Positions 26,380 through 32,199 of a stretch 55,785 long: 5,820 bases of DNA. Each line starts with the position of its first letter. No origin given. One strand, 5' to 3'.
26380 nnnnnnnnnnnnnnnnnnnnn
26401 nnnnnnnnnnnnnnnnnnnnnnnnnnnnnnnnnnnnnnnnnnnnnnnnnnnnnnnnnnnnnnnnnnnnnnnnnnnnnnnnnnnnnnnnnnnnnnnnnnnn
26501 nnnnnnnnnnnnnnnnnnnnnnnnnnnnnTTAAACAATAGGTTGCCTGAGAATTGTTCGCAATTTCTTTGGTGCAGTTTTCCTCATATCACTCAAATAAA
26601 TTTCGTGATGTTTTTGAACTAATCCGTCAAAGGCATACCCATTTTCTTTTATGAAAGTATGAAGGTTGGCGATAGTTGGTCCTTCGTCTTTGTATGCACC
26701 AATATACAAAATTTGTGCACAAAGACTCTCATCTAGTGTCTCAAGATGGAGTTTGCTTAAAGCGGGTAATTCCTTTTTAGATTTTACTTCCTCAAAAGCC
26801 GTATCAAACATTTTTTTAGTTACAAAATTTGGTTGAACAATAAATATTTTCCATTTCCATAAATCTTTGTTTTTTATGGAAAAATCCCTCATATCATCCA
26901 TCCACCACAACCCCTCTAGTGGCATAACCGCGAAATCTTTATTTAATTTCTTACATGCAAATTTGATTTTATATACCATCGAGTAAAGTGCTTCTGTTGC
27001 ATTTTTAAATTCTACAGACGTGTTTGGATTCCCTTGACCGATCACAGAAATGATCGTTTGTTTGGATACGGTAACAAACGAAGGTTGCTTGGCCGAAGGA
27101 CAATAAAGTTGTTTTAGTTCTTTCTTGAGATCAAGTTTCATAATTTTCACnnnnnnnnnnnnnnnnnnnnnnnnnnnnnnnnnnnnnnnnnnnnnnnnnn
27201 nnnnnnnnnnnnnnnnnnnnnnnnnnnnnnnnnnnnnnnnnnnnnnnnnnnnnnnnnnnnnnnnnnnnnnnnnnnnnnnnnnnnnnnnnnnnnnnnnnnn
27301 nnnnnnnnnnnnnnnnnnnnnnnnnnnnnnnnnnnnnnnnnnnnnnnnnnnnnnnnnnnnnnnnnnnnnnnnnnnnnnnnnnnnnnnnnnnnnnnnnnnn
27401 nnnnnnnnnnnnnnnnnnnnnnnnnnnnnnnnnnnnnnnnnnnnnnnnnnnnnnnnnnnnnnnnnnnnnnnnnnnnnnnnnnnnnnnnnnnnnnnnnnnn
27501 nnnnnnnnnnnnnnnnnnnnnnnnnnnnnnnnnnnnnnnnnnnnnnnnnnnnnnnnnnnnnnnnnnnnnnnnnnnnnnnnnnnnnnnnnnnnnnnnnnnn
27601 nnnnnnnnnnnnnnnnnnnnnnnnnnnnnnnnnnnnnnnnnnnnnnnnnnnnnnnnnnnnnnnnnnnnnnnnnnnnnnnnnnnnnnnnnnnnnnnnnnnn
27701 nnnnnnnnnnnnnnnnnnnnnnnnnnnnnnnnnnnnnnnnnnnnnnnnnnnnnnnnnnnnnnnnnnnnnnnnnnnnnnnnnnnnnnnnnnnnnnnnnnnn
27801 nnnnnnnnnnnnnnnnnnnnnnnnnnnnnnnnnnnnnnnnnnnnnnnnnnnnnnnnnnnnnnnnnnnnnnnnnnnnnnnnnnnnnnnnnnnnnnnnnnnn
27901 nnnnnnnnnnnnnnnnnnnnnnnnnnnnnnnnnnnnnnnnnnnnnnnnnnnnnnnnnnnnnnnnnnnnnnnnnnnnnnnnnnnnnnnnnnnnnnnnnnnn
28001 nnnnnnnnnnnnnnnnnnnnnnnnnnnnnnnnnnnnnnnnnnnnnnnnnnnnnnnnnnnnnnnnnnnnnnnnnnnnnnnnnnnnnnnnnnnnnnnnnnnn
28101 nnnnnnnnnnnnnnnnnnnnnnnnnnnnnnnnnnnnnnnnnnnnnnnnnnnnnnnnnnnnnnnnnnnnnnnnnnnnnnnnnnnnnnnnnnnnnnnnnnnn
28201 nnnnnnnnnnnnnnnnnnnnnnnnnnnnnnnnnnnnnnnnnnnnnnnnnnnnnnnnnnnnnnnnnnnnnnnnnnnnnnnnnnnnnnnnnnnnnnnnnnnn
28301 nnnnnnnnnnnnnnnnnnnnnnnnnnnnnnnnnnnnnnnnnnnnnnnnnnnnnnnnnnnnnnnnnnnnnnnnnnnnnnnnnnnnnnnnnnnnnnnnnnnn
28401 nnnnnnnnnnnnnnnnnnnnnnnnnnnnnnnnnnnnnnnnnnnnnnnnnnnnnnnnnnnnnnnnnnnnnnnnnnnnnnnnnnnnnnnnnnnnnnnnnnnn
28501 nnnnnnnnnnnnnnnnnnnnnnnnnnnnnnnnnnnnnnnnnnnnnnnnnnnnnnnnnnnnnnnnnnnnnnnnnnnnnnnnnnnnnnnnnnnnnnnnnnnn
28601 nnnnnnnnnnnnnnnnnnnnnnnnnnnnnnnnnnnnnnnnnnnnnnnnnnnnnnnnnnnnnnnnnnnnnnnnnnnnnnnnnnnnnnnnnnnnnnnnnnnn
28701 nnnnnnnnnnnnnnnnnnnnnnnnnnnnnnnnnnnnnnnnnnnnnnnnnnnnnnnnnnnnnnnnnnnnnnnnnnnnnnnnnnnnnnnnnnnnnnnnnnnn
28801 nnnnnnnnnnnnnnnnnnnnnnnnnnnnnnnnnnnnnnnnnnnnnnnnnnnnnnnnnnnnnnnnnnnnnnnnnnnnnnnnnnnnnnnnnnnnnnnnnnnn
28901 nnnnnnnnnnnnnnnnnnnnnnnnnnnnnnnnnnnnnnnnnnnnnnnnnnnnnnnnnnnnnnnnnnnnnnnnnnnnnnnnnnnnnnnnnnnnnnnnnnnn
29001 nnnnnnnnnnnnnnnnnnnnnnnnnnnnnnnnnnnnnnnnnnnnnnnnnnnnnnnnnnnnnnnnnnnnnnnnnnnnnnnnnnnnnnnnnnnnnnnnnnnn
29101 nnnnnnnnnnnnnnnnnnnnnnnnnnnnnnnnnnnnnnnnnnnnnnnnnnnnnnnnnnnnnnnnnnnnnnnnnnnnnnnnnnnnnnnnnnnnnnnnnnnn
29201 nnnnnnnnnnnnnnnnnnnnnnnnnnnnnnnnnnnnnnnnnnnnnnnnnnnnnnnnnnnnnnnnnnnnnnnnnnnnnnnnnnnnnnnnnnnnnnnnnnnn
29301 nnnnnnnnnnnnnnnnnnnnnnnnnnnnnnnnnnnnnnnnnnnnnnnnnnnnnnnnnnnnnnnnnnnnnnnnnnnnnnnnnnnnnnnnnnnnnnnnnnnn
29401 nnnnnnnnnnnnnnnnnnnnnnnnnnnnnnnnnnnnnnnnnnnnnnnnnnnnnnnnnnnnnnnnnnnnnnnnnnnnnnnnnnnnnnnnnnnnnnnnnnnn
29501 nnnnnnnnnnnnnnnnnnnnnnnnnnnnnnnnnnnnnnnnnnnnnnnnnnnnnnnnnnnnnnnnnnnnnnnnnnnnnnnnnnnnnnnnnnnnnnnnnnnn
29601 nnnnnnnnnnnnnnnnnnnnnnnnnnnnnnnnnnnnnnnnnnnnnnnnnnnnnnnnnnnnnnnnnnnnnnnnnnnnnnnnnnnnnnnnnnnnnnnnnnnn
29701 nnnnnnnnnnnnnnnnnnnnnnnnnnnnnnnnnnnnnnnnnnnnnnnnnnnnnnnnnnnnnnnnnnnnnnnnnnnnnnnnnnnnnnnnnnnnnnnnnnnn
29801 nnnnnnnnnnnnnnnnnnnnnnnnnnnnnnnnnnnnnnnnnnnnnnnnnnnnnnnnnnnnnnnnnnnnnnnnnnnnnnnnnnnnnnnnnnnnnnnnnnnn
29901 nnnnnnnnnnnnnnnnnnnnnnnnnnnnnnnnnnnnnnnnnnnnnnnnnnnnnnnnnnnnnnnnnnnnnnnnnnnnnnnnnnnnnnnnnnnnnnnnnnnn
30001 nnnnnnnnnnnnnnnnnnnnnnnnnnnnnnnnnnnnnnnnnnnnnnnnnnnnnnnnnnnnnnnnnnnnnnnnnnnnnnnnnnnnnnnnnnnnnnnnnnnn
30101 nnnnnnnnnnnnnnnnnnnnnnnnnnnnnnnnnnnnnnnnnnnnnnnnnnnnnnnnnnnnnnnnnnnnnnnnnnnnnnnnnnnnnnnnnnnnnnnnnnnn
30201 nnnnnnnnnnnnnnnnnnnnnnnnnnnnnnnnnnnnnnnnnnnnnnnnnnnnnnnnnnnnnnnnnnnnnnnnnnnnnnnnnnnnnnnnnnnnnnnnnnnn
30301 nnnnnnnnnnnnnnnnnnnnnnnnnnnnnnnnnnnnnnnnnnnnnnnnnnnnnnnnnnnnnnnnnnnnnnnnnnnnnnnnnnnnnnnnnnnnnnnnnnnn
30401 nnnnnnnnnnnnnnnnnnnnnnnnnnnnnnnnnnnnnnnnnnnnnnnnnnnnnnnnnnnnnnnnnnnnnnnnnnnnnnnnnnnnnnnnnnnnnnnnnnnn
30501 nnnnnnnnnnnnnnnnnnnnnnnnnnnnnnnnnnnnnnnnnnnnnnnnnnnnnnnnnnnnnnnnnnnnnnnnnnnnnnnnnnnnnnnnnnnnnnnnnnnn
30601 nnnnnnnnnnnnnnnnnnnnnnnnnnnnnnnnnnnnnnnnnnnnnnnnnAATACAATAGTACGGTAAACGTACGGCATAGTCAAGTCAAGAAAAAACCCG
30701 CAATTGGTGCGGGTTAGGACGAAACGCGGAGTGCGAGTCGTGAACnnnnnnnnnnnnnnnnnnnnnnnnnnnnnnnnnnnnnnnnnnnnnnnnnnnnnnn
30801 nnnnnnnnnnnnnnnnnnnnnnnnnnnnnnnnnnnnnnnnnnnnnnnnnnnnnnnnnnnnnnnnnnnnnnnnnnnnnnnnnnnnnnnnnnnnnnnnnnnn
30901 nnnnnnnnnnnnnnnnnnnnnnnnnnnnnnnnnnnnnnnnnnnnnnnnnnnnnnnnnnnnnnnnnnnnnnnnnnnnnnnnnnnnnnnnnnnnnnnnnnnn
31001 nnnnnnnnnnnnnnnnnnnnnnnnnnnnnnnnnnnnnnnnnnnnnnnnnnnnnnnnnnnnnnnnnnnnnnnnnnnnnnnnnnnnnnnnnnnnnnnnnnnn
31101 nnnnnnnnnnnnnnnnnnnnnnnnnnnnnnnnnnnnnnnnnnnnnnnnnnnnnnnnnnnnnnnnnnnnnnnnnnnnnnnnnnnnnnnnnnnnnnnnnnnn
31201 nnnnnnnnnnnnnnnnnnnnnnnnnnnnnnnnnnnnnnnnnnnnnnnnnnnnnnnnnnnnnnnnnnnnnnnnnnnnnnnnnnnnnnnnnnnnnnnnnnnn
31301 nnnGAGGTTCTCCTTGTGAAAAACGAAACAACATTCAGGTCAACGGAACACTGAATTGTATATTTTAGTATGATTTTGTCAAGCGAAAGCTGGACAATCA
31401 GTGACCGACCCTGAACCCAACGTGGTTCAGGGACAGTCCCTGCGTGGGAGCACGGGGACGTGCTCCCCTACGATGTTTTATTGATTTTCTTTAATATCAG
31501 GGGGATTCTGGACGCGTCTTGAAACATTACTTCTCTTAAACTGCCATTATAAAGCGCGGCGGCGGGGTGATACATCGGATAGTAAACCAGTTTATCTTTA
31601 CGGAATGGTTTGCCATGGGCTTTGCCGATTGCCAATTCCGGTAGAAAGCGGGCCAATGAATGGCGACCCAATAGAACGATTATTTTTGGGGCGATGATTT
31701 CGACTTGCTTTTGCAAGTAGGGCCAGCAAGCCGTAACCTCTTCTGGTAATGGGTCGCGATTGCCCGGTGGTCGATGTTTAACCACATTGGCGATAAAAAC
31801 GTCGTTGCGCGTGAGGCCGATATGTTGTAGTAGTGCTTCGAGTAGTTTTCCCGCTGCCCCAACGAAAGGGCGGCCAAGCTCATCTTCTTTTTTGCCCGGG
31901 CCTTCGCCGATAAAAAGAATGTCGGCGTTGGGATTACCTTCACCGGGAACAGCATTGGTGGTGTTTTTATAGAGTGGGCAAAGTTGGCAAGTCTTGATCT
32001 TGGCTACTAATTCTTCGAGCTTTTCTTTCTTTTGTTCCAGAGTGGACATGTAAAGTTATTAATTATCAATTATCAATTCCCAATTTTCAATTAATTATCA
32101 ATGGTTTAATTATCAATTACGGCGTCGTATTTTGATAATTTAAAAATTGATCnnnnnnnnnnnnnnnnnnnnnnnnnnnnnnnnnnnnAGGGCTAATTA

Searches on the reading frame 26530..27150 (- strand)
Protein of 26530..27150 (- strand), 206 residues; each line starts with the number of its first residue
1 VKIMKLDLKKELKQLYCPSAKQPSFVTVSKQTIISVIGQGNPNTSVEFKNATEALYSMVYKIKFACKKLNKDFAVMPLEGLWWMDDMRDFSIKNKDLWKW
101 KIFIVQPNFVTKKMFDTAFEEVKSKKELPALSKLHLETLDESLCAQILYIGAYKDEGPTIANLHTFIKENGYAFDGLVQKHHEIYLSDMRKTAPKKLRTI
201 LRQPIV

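Call 7: search_protein_families(library=pfam, proteins=[window:26530-27150:-], max_evalue=0.01)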
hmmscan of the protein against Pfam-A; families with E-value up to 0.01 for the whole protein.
window:26530-27150:- (206 aa): 1 family
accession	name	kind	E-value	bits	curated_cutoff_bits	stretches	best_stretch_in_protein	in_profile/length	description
PF06445.20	GyrI-like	-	1.3e-14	55.2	26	1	22-201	2-150/155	GyrI-like small molecule binding domain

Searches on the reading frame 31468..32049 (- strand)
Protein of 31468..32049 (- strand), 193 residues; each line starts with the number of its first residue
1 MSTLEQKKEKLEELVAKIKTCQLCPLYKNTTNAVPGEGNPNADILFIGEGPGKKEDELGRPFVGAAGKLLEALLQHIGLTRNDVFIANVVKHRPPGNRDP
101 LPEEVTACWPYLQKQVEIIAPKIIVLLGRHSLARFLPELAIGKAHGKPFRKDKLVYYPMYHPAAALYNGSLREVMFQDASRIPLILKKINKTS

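Call 21: search_protein_families(library=pfam, proteins=[window:31468-32049:-], max_evalue=0.001)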
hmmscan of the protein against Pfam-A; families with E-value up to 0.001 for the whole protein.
window:31468-32049:- (193 aa): 1 family
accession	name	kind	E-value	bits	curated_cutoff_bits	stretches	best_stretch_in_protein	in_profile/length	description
PF03167.25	UDG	-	1.9e-37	128.9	24.3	1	35-172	1-129/141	Uracil DNA glycosylase superfamily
